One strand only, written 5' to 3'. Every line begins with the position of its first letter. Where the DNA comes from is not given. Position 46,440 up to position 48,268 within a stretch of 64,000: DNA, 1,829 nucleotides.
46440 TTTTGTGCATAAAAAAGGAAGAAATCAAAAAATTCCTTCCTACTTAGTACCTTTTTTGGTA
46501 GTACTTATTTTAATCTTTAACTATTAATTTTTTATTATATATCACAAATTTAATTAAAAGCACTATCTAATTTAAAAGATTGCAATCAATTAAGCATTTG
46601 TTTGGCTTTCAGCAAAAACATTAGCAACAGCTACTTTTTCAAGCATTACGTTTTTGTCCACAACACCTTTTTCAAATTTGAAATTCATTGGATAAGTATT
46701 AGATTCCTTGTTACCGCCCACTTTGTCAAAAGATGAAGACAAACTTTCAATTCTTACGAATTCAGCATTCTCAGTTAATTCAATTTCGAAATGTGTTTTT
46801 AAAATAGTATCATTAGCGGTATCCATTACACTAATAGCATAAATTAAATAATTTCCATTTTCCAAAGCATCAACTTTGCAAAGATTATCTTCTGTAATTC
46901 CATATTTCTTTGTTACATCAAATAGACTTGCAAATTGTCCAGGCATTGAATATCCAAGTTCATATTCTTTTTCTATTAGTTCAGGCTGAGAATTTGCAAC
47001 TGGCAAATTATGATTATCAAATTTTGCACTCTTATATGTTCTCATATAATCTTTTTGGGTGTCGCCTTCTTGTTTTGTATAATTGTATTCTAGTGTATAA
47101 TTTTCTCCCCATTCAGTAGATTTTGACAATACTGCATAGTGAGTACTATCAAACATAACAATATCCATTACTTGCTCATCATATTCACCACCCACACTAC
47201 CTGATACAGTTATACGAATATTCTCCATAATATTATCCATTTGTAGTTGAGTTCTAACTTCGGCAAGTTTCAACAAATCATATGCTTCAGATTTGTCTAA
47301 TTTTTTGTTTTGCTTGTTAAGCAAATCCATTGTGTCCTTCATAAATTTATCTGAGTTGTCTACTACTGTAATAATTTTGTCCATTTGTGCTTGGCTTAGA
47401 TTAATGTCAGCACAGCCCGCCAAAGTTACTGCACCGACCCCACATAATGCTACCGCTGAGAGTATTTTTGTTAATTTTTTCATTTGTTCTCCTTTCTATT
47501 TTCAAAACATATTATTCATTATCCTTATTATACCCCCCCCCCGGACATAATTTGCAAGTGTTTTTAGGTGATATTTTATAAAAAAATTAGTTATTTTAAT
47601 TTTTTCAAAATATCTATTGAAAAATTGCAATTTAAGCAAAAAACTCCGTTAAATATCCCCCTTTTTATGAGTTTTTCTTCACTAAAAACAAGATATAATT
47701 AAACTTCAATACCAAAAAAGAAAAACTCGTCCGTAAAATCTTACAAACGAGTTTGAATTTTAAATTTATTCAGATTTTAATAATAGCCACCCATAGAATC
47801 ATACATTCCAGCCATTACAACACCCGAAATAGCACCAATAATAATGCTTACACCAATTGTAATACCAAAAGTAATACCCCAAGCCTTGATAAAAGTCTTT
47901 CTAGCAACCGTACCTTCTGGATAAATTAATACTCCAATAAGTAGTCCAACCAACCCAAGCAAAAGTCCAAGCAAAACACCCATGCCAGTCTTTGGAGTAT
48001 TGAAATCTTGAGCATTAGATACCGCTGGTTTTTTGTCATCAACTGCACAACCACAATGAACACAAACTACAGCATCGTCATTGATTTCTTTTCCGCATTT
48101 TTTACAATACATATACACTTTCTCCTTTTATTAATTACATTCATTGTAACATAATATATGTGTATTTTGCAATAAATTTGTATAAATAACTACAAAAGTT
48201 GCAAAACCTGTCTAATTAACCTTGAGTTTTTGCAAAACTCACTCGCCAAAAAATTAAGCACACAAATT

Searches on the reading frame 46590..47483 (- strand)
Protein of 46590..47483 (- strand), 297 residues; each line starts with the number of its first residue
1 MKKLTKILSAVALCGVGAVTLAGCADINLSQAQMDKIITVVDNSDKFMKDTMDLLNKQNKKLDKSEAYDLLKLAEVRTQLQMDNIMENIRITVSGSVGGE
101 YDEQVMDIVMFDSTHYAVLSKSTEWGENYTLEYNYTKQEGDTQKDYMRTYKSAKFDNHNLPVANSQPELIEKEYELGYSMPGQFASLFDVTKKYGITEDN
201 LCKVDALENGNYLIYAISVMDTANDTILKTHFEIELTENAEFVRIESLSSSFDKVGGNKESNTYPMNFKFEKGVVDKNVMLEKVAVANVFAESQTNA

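Call 5: find_encoding_contigs(protein=window:46590-47483:-, flank=3000, max_places=10)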
Protein window:46590-47483:- (297 aa): 6 contigs read that carry it; 2 places shown.
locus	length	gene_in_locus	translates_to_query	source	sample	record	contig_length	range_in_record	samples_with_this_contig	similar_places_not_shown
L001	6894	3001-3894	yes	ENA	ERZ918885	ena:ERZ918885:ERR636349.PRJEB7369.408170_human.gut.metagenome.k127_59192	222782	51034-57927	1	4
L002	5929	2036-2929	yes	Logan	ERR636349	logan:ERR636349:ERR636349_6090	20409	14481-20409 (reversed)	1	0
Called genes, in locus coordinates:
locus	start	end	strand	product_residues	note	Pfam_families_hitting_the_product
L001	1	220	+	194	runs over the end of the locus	PF00574:CLP_protease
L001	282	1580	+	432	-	PF06689:zf-C4_ClpX, PF05496:RuvB_N (weak), PF01078:Mg_chelatase (faint), PF00004:AAA, PF07724:AAA_2, PF07728:AAA_5 (weak), PF13401:AAA_22 (faint), PF10431:ClpB_D2-small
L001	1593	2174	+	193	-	PF03193:RsgA_GTPase (faint), PF01926:MMR_HSR1, PF02421:FeoB_N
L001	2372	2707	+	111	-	PF13240:Zn_Ribbon_1 (weak)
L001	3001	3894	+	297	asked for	-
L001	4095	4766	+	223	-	-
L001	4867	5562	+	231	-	PF00149:Metallophos, PF12850:Metallophos_2 (weak)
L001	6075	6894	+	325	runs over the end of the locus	PF01795:Methyltransf_5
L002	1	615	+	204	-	?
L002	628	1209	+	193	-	PF03193:RsgA_GTPase (faint), PF01926:MMR_HSR1, PF02421:FeoB_N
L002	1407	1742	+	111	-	PF13240:Zn_Ribbon_1 (weak)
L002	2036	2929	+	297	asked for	-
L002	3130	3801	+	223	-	-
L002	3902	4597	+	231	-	PF00149:Metallophos, PF12850:Metallophos_2 (weak)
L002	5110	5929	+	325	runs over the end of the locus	PF01795:Methyltransf_5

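Call 6: search_protein_families(library=pfam, proteins=[window:46593-47483:-], max_evalue=0.01)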
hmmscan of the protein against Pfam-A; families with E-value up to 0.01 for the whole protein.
window:46593-47483:- (297 aa): 0 families

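Call 9: find_homologous_proteins(query=window:46593-47483:-)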
Query window:46593-47483:- (297 aa): 11 proteins with E <= 0.001 among 930 candidates.
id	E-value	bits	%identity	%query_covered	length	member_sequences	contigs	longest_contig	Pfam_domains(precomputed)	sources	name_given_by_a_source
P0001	1.0e-187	640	99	100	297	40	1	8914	-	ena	-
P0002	4.5e-185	632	97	100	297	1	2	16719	-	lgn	-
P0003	8.8e-184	627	97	100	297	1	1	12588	-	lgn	-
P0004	1.2e-158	545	86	100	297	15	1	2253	-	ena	-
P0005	1.5e-158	545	86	100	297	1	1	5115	-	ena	-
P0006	5.0e-158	543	85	100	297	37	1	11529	-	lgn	-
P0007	1.8e-157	541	85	100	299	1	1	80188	-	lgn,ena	-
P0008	2.6e-117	410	66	100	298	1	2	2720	-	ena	-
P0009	1.0e-89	319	82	60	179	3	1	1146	-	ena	-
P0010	7.0e-83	297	52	99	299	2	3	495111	-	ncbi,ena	-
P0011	2.0e-51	193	39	98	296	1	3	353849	-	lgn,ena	-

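Call 10: find_encoding_contigs(protein=P0001, flank=1500, max_places=10)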
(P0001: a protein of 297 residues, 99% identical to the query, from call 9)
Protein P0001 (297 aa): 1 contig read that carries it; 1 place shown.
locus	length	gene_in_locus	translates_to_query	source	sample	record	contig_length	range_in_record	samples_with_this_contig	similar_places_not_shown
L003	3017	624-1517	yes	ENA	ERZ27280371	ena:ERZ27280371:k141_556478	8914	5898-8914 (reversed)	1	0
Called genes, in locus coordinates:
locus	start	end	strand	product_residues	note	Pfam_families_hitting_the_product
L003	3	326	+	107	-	?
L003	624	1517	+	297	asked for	-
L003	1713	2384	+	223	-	-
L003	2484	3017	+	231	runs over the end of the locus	PF00149:Metallophos, PF12850:Metallophos_2 (weak)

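Call 11: find_encoding_contigs(protein=P0002, flank=1500, max_places=10)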
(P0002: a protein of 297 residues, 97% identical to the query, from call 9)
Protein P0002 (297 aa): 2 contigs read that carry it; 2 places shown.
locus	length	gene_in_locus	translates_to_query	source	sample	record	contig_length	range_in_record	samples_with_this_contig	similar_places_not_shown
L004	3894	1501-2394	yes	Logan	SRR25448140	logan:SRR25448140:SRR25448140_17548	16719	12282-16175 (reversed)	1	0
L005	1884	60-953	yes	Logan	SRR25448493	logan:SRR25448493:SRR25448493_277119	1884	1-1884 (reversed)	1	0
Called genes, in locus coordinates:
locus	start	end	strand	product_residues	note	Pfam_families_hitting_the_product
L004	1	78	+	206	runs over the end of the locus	?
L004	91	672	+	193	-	PF03193:RsgA_GTPase (faint), PF01926:MMR_HSR1, PF02421:FeoB_N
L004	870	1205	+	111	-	PF13240:Zn_Ribbon_1 (weak)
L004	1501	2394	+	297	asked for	-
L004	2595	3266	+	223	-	-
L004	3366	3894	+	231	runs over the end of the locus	PF00149:Metallophos, PF12850:Metallophos_2 (weak)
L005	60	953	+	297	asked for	-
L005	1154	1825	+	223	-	-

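Call 12: find_encoding_contigs(protein=P0003, flank=1500, max_places=10)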
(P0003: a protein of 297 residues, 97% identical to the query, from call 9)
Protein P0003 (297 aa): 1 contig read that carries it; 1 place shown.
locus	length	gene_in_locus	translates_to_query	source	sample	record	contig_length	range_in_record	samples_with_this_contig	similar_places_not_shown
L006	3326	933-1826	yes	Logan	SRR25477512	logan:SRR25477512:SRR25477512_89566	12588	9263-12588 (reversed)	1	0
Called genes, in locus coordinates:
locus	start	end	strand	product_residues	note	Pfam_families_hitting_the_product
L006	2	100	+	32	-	?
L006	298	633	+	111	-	PF13240:Zn_Ribbon_1 (weak)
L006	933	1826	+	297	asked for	-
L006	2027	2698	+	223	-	-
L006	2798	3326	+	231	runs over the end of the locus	PF00149:Metallophos, PF12850:Metallophos_2 (weak)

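Call 14: find_encoding_contigs(protein=P0006, flank=1500, max_places=10)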
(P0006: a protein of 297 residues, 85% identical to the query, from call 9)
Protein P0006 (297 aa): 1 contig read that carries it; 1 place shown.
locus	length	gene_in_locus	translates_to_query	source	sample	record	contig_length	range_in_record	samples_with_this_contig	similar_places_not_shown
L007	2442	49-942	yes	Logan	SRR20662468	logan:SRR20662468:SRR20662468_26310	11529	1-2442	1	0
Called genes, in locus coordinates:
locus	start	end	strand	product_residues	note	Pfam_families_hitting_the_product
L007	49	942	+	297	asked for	-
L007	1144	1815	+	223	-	-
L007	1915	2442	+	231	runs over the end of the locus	PF00149:Metallophos, PF12850:Metallophos_2 (weak)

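Call 15: find_encoding_contigs(protein=P0007, flank=1500, max_places=10)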
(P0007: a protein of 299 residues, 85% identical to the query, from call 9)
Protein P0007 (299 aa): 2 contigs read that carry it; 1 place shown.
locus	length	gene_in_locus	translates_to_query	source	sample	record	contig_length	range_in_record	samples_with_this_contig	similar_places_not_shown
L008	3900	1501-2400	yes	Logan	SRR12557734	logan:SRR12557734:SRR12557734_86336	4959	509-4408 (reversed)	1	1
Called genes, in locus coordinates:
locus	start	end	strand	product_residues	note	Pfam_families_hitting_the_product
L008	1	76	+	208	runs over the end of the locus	?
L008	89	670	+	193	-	PF03193:RsgA_GTPase (faint), PF01926:MMR_HSR1, PF02421:FeoB_N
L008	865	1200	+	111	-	PF13240:Zn_Ribbon_1 (weak)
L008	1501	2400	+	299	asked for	-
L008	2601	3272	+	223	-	-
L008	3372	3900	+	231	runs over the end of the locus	PF00149:Metallophos, PF12850:Metallophos_2 (weak)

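Call 16: find_encoding_contigs(protein=P0008, flank=1500, max_places=10)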
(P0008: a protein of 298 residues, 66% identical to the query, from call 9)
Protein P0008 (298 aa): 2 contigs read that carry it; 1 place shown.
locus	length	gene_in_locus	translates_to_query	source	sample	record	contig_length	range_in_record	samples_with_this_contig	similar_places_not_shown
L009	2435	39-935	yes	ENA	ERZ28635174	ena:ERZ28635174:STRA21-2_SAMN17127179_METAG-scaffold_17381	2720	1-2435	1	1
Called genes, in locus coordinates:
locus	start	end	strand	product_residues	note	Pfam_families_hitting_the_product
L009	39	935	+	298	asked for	-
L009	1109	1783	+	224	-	-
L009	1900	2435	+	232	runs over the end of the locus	PF00149:Metallophos, PF12850:Metallophos_2 (faint)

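Call 17: find_encoding_contigs(protein=P0010, flank=1500, max_places=10)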
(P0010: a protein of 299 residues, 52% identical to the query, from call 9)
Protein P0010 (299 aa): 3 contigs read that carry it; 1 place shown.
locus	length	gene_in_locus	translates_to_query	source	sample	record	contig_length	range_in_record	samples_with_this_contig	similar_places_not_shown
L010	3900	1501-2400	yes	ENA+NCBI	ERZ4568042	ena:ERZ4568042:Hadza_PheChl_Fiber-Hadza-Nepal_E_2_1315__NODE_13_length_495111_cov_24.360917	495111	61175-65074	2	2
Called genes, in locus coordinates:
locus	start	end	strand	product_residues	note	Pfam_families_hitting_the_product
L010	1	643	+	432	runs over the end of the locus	PF06689:zf-C4_ClpX, PF05496:RuvB_N (weak), PF01078:Mg_chelatase (faint), PF00004:AAA, PF07724:AAA_2, PF07728:AAA_5 (weak), PF13401:AAA_22 (faint), PF10431:ClpB_D2-small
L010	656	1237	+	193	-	PF03193:RsgA_GTPase (faint), PF01926:MMR_HSR1, PF02421:FeoB_N (weak)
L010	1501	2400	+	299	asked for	-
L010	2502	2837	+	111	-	PF13240:Zn_Ribbon_1 (weak)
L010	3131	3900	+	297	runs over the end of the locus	-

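Call 18: find_encoding_contigs(protein=P0011, flank=1500, max_places=10)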
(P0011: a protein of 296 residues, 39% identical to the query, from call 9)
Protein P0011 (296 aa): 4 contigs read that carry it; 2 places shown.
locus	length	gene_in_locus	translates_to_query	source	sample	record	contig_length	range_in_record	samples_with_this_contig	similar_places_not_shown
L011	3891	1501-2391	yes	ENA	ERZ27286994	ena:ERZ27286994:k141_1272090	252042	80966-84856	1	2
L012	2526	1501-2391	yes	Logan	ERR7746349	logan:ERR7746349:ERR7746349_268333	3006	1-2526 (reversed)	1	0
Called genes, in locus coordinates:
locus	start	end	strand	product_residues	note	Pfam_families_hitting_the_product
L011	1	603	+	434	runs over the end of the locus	PF06689:zf-C4_ClpX, PF05496:RuvB_N (weak), PF01078:Mg_chelatase (faint), PF00004:AAA, PF07724:AAA_2, PF07728:AAA_5 (weak), PF10431:ClpB_D2-small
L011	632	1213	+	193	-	PF03193:RsgA_GTPase (weak), PF00009:GTP_EFTU (faint), PF00350:Dynamin_N (faint), PF01926:MMR_HSR1, PF02421:FeoB_N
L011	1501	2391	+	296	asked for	-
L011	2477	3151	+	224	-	-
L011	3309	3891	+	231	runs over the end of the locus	PF00149:Metallophos, PF12850:Metallophos_2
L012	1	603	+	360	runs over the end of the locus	?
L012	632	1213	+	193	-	PF03193:RsgA_GTPase (weak), PF00009:GTP_EFTU (faint), PF00350:Dynamin_N (faint), PF01926:MMR_HSR1, PF02421:FeoB_N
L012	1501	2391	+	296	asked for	-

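Call 30: find_encoding_contigs(protein=P0004, flank=1500, max_places=10)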
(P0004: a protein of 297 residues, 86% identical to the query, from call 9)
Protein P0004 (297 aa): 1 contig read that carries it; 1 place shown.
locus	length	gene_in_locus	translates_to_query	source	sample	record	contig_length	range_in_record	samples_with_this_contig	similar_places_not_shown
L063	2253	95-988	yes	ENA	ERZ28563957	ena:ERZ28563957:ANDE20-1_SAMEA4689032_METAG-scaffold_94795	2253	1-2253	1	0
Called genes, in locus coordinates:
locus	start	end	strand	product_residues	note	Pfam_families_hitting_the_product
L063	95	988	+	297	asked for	-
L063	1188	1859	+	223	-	-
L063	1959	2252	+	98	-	?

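Call 31: find_encoding_contigs(protein=P0005, flank=1500, max_places=10)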
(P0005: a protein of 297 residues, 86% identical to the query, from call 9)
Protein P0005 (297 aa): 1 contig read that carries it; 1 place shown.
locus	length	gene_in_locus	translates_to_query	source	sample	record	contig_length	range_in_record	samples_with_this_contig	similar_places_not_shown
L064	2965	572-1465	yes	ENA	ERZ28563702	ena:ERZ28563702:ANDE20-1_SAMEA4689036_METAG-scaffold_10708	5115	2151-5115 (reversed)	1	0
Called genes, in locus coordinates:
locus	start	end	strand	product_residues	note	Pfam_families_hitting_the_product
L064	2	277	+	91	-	?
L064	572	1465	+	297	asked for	-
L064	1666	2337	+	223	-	-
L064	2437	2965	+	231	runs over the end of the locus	PF00149:Metallophos, PF12850:Metallophos_2 (weak)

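Call 39: search_protein_families(library=ncbifam, proteins=[window:46593-47483:-], max_evalue=0.00001)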
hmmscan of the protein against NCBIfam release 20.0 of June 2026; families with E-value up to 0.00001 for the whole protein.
window:46593-47483:- (297 aa): 0 families

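Call 50: predict_structure(alignment_id=A2)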
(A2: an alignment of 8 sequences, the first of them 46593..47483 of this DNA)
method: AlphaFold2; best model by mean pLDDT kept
length: 297 residues; sequences in the alignment: 8
mean_pLDDT: 74.3   pTM: 0.68
mean pLDDT of the five models: 74.3, 73.7, 73.6, 73.4, 72.0
residues with pLDDT >= 90: 82; 70-90: 121; 50-70: 48; < 50: 46
segments of 3 or more residues with pLDDT < 50: 1-29, 33-43, 97-100
pLDDT, mean of each block of 10 residues (from residue 1): 27 27 36 46 52 53 86 85 72 65 79 86 72 91 92 80 86 78 75 89 90 91 81 91 89 80 72 90 93 76
secondary structure, 60 per line:
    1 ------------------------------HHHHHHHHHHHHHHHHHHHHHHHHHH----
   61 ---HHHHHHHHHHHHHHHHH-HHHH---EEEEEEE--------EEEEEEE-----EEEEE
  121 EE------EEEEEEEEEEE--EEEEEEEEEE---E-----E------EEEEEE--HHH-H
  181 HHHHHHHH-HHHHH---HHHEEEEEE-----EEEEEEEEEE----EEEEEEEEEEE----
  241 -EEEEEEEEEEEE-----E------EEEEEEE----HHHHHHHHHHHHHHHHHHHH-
elements in order: H31-56 H64-80 H82-85 E89-95 E104-110 E116-122 E129-139 E142-151 E168-173 H180-188 H190-194 E201-206 E212-221 E226-236 E242-253 E266-272 H277-296

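Call 54: fold_search(model_id=the predicted structure, library=pdb)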
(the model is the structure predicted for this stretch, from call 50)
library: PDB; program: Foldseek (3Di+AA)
matches with E <= 10: 1241; with E <= 0.001: 0
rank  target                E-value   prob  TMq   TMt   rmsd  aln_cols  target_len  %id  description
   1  3m4w_C                3.1e-03  0.99  0.32  0.34   7.2       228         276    8  Structural basis for the negative regulation of bacterial stress response by RseB (released 2010-05-05)
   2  8ah9                  9.1e-03  0.82  0.14  0.28  13.8       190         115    9  De novo retro-aldolase RAbetaB-16.1 (released 2023-08-16)
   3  1iwl                  1.1e-02  0.92  0.25  0.37   8.7       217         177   10  Crystal Structure of the Lipoprotein Localization Factor, LolA (released 2003-07-15)
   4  2hzs_H                1.3e-02  0.07  0.08  0.09  22.7       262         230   10  Structure of the Mediator head submodule Med8C/18/20 (released 2006-09-12)
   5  6pai_C                1.4e-02  0.28  0.14  0.11  18.7       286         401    9  Structure of the human DDB1-DDA1-DCAF15 E3 ubiquitin ligase bound to RBM39 and sulfonamide E7820 (released 2019-09-18)
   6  2zf4_D                1.5e-02  0.82  0.25  0.35   8.9       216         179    6  Crystal Structure of VioE complexed with phenylpyruvic acid (released 2008-01-01)
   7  4xrt_A                1.6e-02  0.16  0.14  0.14  22.4       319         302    7  Crystal structure of the di-domain ARO/CYC StfQ from the steffimycin biosynthetic pathway (released 2015-12-02)
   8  7bbm                  1.9e-02  0.84  0.20  0.33  13.6       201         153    8  Mutant nitrobindin M75L/H76L/Q96C/M148L (NB4H) from Arabidopsis thaliana with cofactor MnPPIX (released 2021-05-26)
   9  3wje_B                2.1e-02  0.87  0.20  0.34  13.1       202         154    9  Crystal structure of mutant nitrobindin M75W/H76L/Q96C/M148L/H158L (NB6) from Arabidopsis thaliana (released 2014-04-02)
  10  8alo_B                2.2e-02  0.30  0.15  0.26  17.0       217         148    9  Heterodimer formation of sensory domains of Vibrio cholerae regulators ToxR and ToxS (released 2023-09-13)
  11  2zf4_E                2.3e-02  0.63  0.23  0.33  12.4       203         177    8  Crystal Structure of VioE complexed with phenylpyruvic acid (released 2008-01-01)
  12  2hzs_B                2.3e-02  0.12  0.11  0.13  21.2       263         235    8  Structure of the Mediator head submodule Med8C/18/20 (released 2006-09-12)
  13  2a13                  2.5e-02  0.77  0.19  0.32  13.6       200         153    8  X-ray structure of protein from Arabidopsis thaliana AT1G79260 (released 2005-07-12)
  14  4xrt_B                2.5e-02  0.10  0.11  0.10  17.8       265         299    5  Crystal structure of the di-domain ARO/CYC StfQ from the steffimycin biosynthetic pathway (released 2015-12-02)
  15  4ymy                  2.8e-02  0.72  0.18  0.31  13.6       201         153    8  Crystal structure of mutant nitrobindin M75A/H76L/Q96C/M148L/H158A (NB11) from Arabidopsis thaliana (released 2015-12-30)
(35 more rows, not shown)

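Call 69: search_protein_representatives(alignment_id=A2)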
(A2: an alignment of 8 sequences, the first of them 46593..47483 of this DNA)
Query: 8 sequences, 297 profile positions. Proteins with E-value up to 0.001 (for the whole library): 127; up to 1e-10: 67; up to 1e-30: 7. The best 127 are listed.
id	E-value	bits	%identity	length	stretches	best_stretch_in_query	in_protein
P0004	3.9e-166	568.2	-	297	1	1-297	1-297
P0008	2.8e-146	503.0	-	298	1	1-297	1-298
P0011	1.6e-129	447.9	-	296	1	1-294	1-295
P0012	2.8e-71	256.7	-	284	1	1-294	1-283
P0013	9.9e-68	245.1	-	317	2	44-295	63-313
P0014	2.8e-44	168.1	-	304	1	1-293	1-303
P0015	1.7e-32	129.4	-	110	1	1-72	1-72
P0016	3.5e-30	121.8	-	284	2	1-141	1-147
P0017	5.0e-30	121.3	-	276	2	3-110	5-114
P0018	2.4e-29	119.1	-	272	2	3-120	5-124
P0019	1.2e-27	113.5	-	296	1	3-285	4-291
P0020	6.9e-27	111.0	-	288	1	4-289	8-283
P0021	2.6e-26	109.1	-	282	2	1-99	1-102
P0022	2.3e-25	106.0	-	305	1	5-288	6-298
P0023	8.6e-25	104.1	-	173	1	119-293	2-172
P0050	2.9e-17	79.4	-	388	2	3-96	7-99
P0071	2.9e-11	59.7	-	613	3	3-87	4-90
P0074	8.6e-11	58.1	-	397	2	47-286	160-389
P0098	4.5e-08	49.2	-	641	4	3-68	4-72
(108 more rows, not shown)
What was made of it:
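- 46590..47483 (-): 297-aa lipoprotein gene (signal peptide and lipobox LAGC in codons 1-24). Function unknown; no Pfam or NCBIfam match. The family has 127 clusters at 50% identity (call 69).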

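Call 70: search_protein_families(library=pfam, proteins=[P0012, P0013, P0014, P0019, P0020, P0022, P0050, P0071, P0074, P0098], max_evalue=0.01)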
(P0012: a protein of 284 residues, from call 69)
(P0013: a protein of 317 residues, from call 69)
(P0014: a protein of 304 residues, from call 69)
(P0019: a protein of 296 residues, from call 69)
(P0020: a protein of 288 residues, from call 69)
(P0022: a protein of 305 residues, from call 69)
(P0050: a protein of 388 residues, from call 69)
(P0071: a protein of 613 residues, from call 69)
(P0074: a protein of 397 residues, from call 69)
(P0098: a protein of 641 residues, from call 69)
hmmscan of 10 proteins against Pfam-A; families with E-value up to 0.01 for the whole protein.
P0012 (284 aa): 0 families

P0013 (317 aa): 0 families

P0014 (304 aa): 0 families

P0019 (296 aa): 0 families

P0020 (288 aa): 0 families

P0022 (305 aa): 0 families

P0050 (388 aa): 1 family
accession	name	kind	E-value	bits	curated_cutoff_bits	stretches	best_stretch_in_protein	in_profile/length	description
PF10502.14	Peptidase_S26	-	0.0011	19.3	22.9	1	262-310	27-80/168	Signal peptidase, peptidase S26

P0071 (613 aa): 4 families
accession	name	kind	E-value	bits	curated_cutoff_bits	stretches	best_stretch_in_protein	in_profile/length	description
PF01920.25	Prefoldin_2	-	1.1e-06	28.9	27.6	1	82-126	57-101/106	Prefoldin subunit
PF21037.2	CCDC138_cc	-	2.5e-06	27.8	27.1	0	41-80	9-48/59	Coiled-coil-domain-containing protein 138, coiled-coil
PF10372.14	CdaS_N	-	0.0011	19.4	27.2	0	82-115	22-55/69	Diadenylate cyclase CdaS, N-terminal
PF06810.17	Phage_scaffold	-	0.002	18.5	35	1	6-97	3-77/170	Phage capsid assembly scaffolding protein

P0074 (397 aa): 1 family
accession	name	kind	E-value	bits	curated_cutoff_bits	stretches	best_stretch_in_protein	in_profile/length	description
PF25762.1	HAUS1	-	0.0093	16.2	40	1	35-146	119-230/236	HAUS augmin-like complex subunit 1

P0098 (641 aa): 0 families
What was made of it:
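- Tried and rejected: Remote relatives also lack Pfam domains (call 70).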

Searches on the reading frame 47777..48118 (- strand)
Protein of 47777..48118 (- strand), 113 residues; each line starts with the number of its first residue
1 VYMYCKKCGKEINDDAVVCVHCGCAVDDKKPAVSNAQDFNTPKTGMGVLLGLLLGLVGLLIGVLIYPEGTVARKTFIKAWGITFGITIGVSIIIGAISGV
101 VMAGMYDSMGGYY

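Call 6: search_protein_families(library=pfam, proteins=[window:47780-48118:-], max_evalue=0.01)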
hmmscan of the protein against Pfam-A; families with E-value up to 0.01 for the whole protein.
window:47780-48118:- (113 aa): 2 families
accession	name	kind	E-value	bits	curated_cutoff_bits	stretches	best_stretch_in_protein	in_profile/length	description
PF13240.11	Zn_Ribbon_1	-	6.4e-06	26.2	25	1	4-24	1-21/23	zinc-ribbon domain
PF12773.13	DZR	-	0.0075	16.8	27.3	0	5-26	1-22/45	Double zinc ribbon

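Call 65: find_encoding_contigs(protein=window:47777-48118:-, flank=1200, max_places=10)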
Protein window:47777-48118:- (113 aa): no gene with exactly this product is on record in the collection.
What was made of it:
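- Tried and rejected: I spent the last find_encoding_contigs look-up on the 113-aa reading of the Zn-ribbon gene, which is not on record because gene callers use a 111-aa start (call 65).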
